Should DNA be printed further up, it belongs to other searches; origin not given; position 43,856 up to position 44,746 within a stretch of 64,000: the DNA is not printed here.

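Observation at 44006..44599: Phage-encoded PAS-HisKA protein with no kinase ATPase domain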

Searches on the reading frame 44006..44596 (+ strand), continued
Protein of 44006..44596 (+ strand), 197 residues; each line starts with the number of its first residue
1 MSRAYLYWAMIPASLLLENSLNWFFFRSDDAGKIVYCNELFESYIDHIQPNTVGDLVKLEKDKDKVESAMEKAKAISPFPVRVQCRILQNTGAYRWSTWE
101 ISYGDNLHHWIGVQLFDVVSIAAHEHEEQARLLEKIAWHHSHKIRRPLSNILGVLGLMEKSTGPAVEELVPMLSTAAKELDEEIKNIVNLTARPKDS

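Call 28: search_protein_representatives(alignment_id=A1)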
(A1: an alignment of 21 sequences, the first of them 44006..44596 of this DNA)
Query: 21 sequences, 187 profile positions. Proteins with E-value up to 0.001 (for the whole library): 5827; up to 1e-10: 429; up to 1e-30: 8. The best 150 are listed.
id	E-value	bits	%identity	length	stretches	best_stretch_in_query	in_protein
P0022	1.6e-86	305.1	-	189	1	1-184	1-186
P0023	1.8e-55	203.9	-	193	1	2-184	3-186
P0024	1.5e-51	191.1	-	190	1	7-186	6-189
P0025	4.7e-45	169.9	-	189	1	5-184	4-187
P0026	1.7e-37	145.2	-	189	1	6-183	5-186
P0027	7.5e-35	136.6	-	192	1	6-180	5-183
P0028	8.2e-32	126.7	-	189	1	5-180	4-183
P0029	1.0e-31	126.4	-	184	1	6-182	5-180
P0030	5.9e-29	117.4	-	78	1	110-184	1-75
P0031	5.9e-28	114.1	-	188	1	6-179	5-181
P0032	5.0e-27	111.1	-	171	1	22-181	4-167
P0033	4.7e-26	107.9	-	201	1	2-184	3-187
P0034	9.9e-26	106.9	-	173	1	16-180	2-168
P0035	1.1e-25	106.7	-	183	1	7-183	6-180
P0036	1.1e-25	106.7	-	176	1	16-184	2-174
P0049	1.5e-16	76.9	-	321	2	111-179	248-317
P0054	6.0e-16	75.0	-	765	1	7-185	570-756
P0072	2.7e-14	69.6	-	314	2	121-180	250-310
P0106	2.6e-13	66.4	-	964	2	115-184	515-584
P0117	4.2e-13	65.7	-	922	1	24-184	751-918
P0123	5.5e-13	65.3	-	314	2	119-180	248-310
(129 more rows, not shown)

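Call 31: search_dna_similar(query=window:44033-44596:+, collection=phages, mode=protein, max_evalue=0.001)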
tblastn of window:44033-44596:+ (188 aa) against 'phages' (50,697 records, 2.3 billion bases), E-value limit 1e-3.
No match.

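Call 32: search_protein_families(library=ncbifam, proteins=[window:44033-44596:+, P0049, P0054, P0117, P0106, P0012], max_evalue=0.01)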
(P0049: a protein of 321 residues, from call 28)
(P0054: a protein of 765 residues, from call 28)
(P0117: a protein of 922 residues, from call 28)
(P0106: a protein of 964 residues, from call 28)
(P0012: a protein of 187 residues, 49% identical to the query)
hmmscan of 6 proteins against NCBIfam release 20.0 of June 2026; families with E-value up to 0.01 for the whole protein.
window:44033-44596:+ (188 aa): 1 family
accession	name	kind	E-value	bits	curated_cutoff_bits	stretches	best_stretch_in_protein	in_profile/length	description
NF041947.1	LuxQ_Vibrio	equivalog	0.0083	14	1200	1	109-153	448-501/843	quorum-sensing autoinducer 2 sensor kinase/phosphatase LuxQ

P0049 (321 aa): 10 families
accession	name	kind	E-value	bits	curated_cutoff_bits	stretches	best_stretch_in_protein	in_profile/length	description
NF008468.0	PRK11360.1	equivalog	9.4e-06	24.2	646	1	142-314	271-449/616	two-component system sensor histidine kinase AtoS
TIGR00229.1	sensory_box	domain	1.1e-05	25.6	22.9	0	138-261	4-126/126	PAS domain S-box protein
NF046044.1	PnpS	equivalog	2e-05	23.8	400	1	125-317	41-228/390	two-component system histidine kinase PnpS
NF041947.1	LuxQ_Vibrio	equivalog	4.3e-05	21.6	1200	1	264-317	475-528/843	quorum-sensing autoinducer 2 sensor kinase/phosphatase LuxQ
TIGR02966.1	phoR_proteo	equivalog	0.00015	20.9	334.2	1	136-316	3-171/333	phosphate regulon sensor histidine kinase PhoR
NF008302.0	PRK11091.1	equivalog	0.00029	19.1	838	1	208-317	223-339/779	aerobic respiration two-component sensor histidine kinase ArcB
TIGR02956.1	TMAO_torS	equivalog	0.00084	17.5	676.5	1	269-317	472-520/967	TMAO reductase system sensor histidine kinase/response regulator TorS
NF033091.0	HK_VanS_ACDEFG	equivalog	0.00098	18.3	400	1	250-314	63-129/293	vancomycin resistance histidine kinase VanS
NF041831.1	NO_HK_NahK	exception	0.0055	14.7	1500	1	162-294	343-474/854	hybrid sensor histidine kinase/response regulator NahK/ErcS'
NF011874.0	PRK15347.1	equivalog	0.009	14.1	852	1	254-313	395-450/921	two component system sensor kinase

P0054 (765 aa): 8 families
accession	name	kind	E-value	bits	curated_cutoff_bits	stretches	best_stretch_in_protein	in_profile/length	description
NF041576.1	bacphytchrmBphP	equivalog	1.3e-104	350.8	1040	1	4-512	6-526/622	bacteriophytochrome BphP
NF008468.0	PRK11360.1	equivalog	2e-15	56.2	646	1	513-749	215-451/616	two-component system sensor histidine kinase AtoS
NF046044.1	PnpS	equivalog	8.9e-13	48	400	1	517-751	7-229/390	two-component system histidine kinase PnpS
TIGR00229.1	sensory_box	domain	1.1e-09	38.5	22.9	1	565-686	5-124/126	PAS domain S-box protein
NF008302.0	PRK11091.1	equivalog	1.4e-08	33.4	838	1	506-756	96-344/779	aerobic respiration two-component sensor histidine kinase ArcB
TIGR02966.1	phoR_proteo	equivalog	8.7e-07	28.2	334.2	1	565-759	6-180/333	phosphate regulon sensor histidine kinase PhoR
NF041831.1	NO_HK_NahK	exception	9.9e-06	23.8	1500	1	552-685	308-438/854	hybrid sensor histidine kinase/response regulator NahK/ErcS'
NF041880.1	EPS_EpsF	equivalog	0.0061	15.1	900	1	561-728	140-307/492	response regulator EpsF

P0117 (922 aa): 22 families
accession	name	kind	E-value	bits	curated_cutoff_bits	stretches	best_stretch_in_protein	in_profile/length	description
TIGR00229.1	sensory_box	domain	7.3e-57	190.9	22.9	4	724-848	2-123/126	PAS domain S-box protein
NF052652.1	YtvA_fam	equivalog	1.1e-32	113.5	250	1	728-862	1-135/243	YtvA family blue-light photoreceptor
NF010077.0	PRK13559.1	subfamily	4.7e-31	108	361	1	718-915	34-229/364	hypothetical protein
NF053781.1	cdiGMPphdstlr2612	equivalog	5.6e-31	107.1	1600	3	603-727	459-583/1268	Tlr1612 family c-di-GMP phosphodiesterase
NF041777.1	sens_FixL_Rhizob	equivalog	4.1e-29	101.6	850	2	233-469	5-245/485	sensor protein FixL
NF052306.1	BluLightHisKinLov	equivalog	7e-29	100.7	450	1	724-861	19-156/334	blue-light-activated histidine kinase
TIGR02938.1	nifL_nitrog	equivalog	1.3e-27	96.5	242.45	2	733-856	10-130/494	nitrogen fixation negative regulator NifL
NF045675.1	PhdiestaseDibA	equivalog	7e-25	87.4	980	1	716-849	67-197/623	phosphodiesterase DibA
NF010076.0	PRK13557.1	subfamily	8.3e-25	87.2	631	1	732-901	35-206/540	histidine kinase famiy protein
NF052573.1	HisKinEspAMyxo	equivalog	3e-24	85.1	1400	2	232-471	138-376/755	serine histidine kinase EspA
NF052574.1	HisKinEspCMyxo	equivalog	1.6e-22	79.6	1200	1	717-846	274-403/785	serine histidine kinase EspC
NF008302.0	PRK11091.1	equivalog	3e-22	78.6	838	2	719-914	146-340/779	aerobic respiration two-component sensor histidine kinase ArcB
NF007298.0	PRK09776.1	equivalog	6.4e-19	67.4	1135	2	463-843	290-672/1111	diguanylate cyclase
NF008467.0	PRK11359.1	equivalog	1.4e-18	66.4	857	2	703-851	112-257/800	oxygen-sensing cyclic-di-GMP phosphodiesterase DosP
NF047874.1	MASE3_PAS_HK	subfamily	1.1e-16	60.8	560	3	336-468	250-383/655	MASE3 domain-containing sensor histidine kinase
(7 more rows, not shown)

P0106 (964 aa): 91 families (the best 25 are shown)
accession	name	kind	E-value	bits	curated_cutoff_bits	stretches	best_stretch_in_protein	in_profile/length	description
TIGR00229.1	sensory_box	domain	8.5e-76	252.1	22.9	4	134-256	5-126/126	PAS domain S-box protein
NF047874.1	MASE3_PAS_HK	subfamily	7.7e-56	190.2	560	3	613-959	270-622/655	MASE3 domain-containing sensor histidine kinase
NF046044.1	PnpS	equivalog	1.4e-53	182.3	400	2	615-960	62-389/390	two-component system histidine kinase PnpS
NF007298.0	PRK09776.1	equivalog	1.8e-53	181.7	1135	2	258-515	292-548/1111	diguanylate cyclase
NF008468.0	PRK11360.1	equivalog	1.2e-51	175.9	646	3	626-959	286-605/616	two-component system sensor histidine kinase AtoS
NF033092.0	HK_WalK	equivalog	4.2e-46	157.7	725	2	624-960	274-592/594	cell wall metabolism sensor histidine kinase WalK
NF008302.0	PRK11091.1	equivalog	3.7e-42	144.5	838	3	625-961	172-504/779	aerobic respiration two-component sensor histidine kinase ArcB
NF041880.1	EPS_EpsF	equivalog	7.4e-41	140.2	900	3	629-960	165-489/492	response regulator EpsF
TIGR02966.1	phoR_proteo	equivalog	1.6e-40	139.1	334.2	1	620-959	18-332/333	phosphate regulon sensor histidine kinase PhoR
NF010076.0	PRK13557.1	subfamily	1.1e-38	133.1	631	2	627-958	52-390/540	histidine kinase famiy protein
NF052574.1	HisKinEspCMyxo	equivalog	1.3e-38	132.7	1200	2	626-958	306-633/785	serine histidine kinase EspC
NF053781.1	cdiGMPphdstlr2612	equivalog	1.2e-37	129.1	1600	4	133-305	586-752/1268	Tlr1612 family c-di-GMP phosphodiesterase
NF045595.1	HK_scytonemin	equivalog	2.7e-36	125.2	865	2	625-958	298-631/637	scytonemin biosynthesis sensor histidine kinase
TIGR02938.1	nifL_nitrog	equivalog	7.3e-36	123.7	242.45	3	745-955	277-487/494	nitrogen fixation negative regulator NifL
NF052573.1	HisKinEspAMyxo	equivalog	2.3e-34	118.5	1400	3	614-961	260-610/755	serine histidine kinase EspA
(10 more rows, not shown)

P0012 (187 aa): 3 families
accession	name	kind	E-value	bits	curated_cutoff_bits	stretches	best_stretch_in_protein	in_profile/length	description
NF008302.0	PRK11091.1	equivalog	0.00019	19.8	838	1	126-184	283-343/779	aerobic respiration two-component sensor histidine kinase ArcB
NF045901.1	HisKinLetSLeg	equivalog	0.00024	19.2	1650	1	111-180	280-350/906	two-component system sensor histidine kinase LetS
NF041947.1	LuxQ_Vibrio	equivalog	0.00031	18.8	1200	1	122-179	470-528/843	quorum-sensing autoinducer 2 sensor kinase/phosphatase LuxQ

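Call 39: find_related_loci(query=A1, collection=genome_contigs, flank=6000)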
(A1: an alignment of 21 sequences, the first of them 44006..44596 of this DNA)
Query A1 (197 aa) in genome_contigs; peptide patterns used: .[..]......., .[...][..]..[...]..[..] (x = any residue, [..] = any of these).
23 stretches matched a pattern, but none encodes a relative of the query by tblastn (E <= 1e-3).

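Call 40: find_related_loci(query=A1, collection=viral_contigs, flank=6000)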
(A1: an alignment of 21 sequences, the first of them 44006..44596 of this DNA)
Query A1 (197 aa) in viral_contigs; peptide patterns used: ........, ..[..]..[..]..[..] (x = any residue, [..] = any of these).
16 stretches matched a pattern; 5 encode a relative of the query (tblastn E <= 1e-3); 4 distinct loci.
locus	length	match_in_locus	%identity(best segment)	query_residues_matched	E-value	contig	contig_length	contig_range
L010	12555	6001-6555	53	9-193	3e-65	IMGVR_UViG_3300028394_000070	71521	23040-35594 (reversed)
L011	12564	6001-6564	46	10-195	1e-57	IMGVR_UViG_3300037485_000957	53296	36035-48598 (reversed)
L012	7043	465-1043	45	4-195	6e-56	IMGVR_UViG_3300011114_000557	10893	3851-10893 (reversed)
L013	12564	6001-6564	45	10-195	2e-55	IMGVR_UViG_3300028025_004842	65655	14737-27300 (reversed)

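Call 76: find_related_loci(query=A9, collection=viral_contigs, flank=8000)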
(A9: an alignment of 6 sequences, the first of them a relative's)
Query A9 (189 aa) in viral_contigs; peptide patterns used: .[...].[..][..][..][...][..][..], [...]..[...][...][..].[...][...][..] (x = any residue, [..] = any of these).
600 stretches matched a pattern (row limit reached: there are more); 337 encode a relative of the query (tblastn E <= 1e-3); the best 80 are kept; 80 distinct loci.
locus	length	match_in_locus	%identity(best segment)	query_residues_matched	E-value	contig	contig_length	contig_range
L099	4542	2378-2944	94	1-189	1e-119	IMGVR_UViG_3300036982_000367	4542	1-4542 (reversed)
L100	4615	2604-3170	94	1-189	4e-119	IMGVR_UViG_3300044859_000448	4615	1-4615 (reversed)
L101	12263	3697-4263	93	1-189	2e-117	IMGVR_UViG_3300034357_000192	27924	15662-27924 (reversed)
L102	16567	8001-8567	94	1-189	1e-117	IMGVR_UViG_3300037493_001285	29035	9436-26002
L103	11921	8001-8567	92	1-189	2e-117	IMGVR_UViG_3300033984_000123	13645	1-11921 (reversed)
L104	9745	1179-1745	92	1-189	2e-117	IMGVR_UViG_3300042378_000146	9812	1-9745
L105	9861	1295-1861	92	1-189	2e-117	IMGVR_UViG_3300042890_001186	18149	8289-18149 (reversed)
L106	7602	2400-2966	93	1-189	5e-117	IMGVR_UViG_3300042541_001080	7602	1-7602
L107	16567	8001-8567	93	1-189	9e-117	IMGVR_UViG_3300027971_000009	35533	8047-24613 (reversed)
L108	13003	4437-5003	92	1-189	1e-116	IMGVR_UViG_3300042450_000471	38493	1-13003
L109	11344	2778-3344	93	1-189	1e-116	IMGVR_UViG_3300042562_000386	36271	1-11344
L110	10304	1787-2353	92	1-189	1e-116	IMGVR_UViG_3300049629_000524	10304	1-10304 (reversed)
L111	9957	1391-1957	92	1-189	1e-116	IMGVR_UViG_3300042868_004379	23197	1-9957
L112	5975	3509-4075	92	1-189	4e-116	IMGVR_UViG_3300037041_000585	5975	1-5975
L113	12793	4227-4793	91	1-189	2e-115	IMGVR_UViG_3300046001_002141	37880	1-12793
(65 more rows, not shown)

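Call 79: search_protein_families(library=phrogs, proteins=[L107:1910-2953:+, L107:3552-6092:+, L107:6315-6818:+, L107:6821-7276:+, L107:7488-7994:+, L107:8001-8567:+, L107:8745-9425:+, L107:10271-10966:+, L107:11012-11659:+, L107:14906-16288:+], max_evalue=0.001)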
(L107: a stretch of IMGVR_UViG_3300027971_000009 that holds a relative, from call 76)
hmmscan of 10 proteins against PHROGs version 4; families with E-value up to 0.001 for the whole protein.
L107:1910-2953:+ (348 aa): 0 families

L107:3552-6092:+ (847 aa): 12 families
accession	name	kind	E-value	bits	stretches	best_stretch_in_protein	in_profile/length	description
phrog_33513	-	unknown function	2e-22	80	2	574-666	487-582/1042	-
phrog_38418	-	unknown function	3e-22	80.2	1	606-668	140-202/472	-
phrog_9729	-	tail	4.9e-18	66.1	2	300-344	63-108/750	tail fiber protein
phrog_16348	-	unknown function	8.1e-15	55.2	2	653-693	223-263/818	-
phrog_13892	-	tail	1.2e-12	48.7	1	632-687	560-615/676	minor tail protein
phrog_5207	-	unknown function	4.9e-11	42.8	1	624-717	458-545/689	-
phrog_35419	-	tail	7e-11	43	1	585-677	123-220/414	tail fiber protein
phrog_38707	-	unknown function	3.5e-10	40.1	1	564-686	337-457/675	-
phrog_8780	-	tail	2.9e-07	30.1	1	631-681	422-472/755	minor tail protein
phrog_30593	-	unknown function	1.2e-06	29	1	634-729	104-190/322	-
phrog_24919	-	tail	1.3e-06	28.6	1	623-683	104-159/402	tail fiber protein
phrog_17509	-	unknown function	0.00014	22.4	0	512-566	90-143/281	-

L107:6315-6818:+ (168 aa): 1 family
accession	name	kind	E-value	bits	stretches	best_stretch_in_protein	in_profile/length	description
phrog_17970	-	unknown function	0.00044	20.7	1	33-102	201-272/357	-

L107:6821-7276:+ (152 aa): 9 families
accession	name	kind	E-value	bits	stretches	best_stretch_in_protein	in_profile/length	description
phrog_7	-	lysis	1.2e-49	170.2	1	1-151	552-699/873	endolysin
phrog_33083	-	lysis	6.2e-23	82.2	1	1-149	1-142/456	endolysin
phrog_10457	-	lysis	1.1e-18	68.2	1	52-148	4-94/95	endolysin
phrog_7910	-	lysis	3.8e-12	47.6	1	60-146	6-90/96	endolysin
phrog_28234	-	lysis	1.1e-11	45.4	1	23-149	93-221/372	endolysin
phrog_16615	-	other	3.7e-11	43.5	1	3-147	199-348/529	peptidase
phrog_3617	-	unknown function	9.7e-08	32.6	1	5-147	248-403/405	-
phrog_15410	-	unknown function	0.0003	20.9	1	14-121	180-290/311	-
phrog_430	-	tail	0.00061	19.3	1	12-107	172-257/868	baseplate hub subunit and tail lysozyme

L107:7488-7994:+ (169 aa): 0 families

L107:8001-8567:+ (189 aa): 2 families
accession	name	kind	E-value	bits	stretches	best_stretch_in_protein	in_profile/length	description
phrog_10912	-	other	1.8e-06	27.2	1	112-177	729-792/970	kinase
phrog_857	-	unknown function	5e-06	27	1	115-178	233-293/468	-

L107:8745-9425:+ (227 aa): 0 families

L107:10271-10966:+ (232 aa): 2 families
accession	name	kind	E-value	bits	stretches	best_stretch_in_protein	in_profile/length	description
phrog_862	-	unknown function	6.8e-19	69.7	1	13-180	27-217/276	-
phrog_6599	-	unknown function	1.3e-05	26.2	1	13-168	13-178/245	-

L107:11012-11659:+ (216 aa): 1 family
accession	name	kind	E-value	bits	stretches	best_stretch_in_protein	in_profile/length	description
phrog_10477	-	DNA, RNA and nucleotide metabolism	1.6e-08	35.8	1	53-123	57-127/243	exonuclease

L107:14906-16288:+ (461 aa): 8 families
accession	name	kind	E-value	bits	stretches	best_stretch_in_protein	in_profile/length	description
phrog_19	-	DNA, RNA and nucleotide metabolism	5.5e-69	234.6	1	3-430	162-582/621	DnaB-like replicative helicase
phrog_243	-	DNA, RNA and nucleotide metabolism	1.8e-32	113.4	1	168-430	15-269/273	DnaB-like replicative helicase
phrog_11530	-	unknown function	6.8e-32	111.8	1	272-419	6-148/184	-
phrog_239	-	DNA, RNA and nucleotide metabolism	8.4e-24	85.5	1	144-429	320-599/801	DNA primase/helicase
phrog_23150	-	unknown function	7.4e-09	36.5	1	7-207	14-212/217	-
phrog_5482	-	unknown function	2.6e-07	30.7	1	168-392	25-260/341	-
phrog_19347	-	unknown function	1.1e-06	29.9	1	364-391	1-28/79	-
phrog_3213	-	DNA, RNA and nucleotide metabolism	7.3e-05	22.7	0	301-350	350-399/509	DnaB-like replicative helicase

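Call 86: list_cluster_members(proteins=[P0049, P0072, P0123, P0022, P0023, P0024, P0026, P0035, P0054, P0117])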
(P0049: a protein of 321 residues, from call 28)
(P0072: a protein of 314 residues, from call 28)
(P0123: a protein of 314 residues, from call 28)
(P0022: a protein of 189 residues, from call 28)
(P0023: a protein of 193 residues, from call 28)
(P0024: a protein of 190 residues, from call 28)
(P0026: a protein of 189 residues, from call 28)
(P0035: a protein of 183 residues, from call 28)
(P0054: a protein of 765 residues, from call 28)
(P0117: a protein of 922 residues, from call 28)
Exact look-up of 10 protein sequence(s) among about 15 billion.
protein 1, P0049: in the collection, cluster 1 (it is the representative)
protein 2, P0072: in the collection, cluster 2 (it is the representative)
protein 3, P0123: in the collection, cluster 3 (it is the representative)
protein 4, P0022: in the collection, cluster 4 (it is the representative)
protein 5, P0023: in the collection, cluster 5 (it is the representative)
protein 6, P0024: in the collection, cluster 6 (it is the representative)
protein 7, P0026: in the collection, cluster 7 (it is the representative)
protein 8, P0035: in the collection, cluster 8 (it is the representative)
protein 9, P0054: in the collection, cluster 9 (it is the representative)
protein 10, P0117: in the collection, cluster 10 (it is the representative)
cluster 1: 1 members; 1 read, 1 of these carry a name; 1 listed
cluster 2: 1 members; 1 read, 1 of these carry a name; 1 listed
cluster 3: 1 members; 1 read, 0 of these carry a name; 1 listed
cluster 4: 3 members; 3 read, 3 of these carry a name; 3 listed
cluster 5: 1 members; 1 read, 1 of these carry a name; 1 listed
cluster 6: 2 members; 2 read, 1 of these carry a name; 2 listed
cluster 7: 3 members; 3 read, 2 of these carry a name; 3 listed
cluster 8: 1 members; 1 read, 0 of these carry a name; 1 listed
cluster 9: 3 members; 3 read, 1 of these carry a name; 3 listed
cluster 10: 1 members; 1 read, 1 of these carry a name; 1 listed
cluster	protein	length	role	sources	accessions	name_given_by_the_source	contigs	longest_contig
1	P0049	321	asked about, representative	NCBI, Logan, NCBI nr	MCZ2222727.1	MAG: PAS domain-containing protein [Chitinophagales bacterium] | PAS domain-containing protein [Chitinophagales bacterium]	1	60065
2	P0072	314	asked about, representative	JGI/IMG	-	PAS domain-containing protein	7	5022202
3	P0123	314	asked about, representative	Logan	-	-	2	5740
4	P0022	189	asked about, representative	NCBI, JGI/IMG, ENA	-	hypothetical protein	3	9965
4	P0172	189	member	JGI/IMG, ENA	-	hypothetical protein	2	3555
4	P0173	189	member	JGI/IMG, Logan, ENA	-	hypothetical protein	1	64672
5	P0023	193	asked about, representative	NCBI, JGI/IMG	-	signal transduction histidine kinase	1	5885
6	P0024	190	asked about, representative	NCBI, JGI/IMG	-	hypothetical protein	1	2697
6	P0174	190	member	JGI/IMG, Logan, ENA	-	-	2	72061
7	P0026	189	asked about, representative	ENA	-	-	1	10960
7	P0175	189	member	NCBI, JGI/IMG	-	signal transduction histidine kinase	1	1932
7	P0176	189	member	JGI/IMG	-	signal transduction histidine kinase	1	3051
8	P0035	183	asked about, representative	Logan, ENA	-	-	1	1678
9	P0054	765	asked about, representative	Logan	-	-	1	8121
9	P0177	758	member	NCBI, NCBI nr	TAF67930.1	MAG: GAF domain-containing protein [Cytophagales bacterium]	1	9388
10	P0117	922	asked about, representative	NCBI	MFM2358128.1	MAG: hypothetical protein RLY16_120 [Bacteroidota bacterium]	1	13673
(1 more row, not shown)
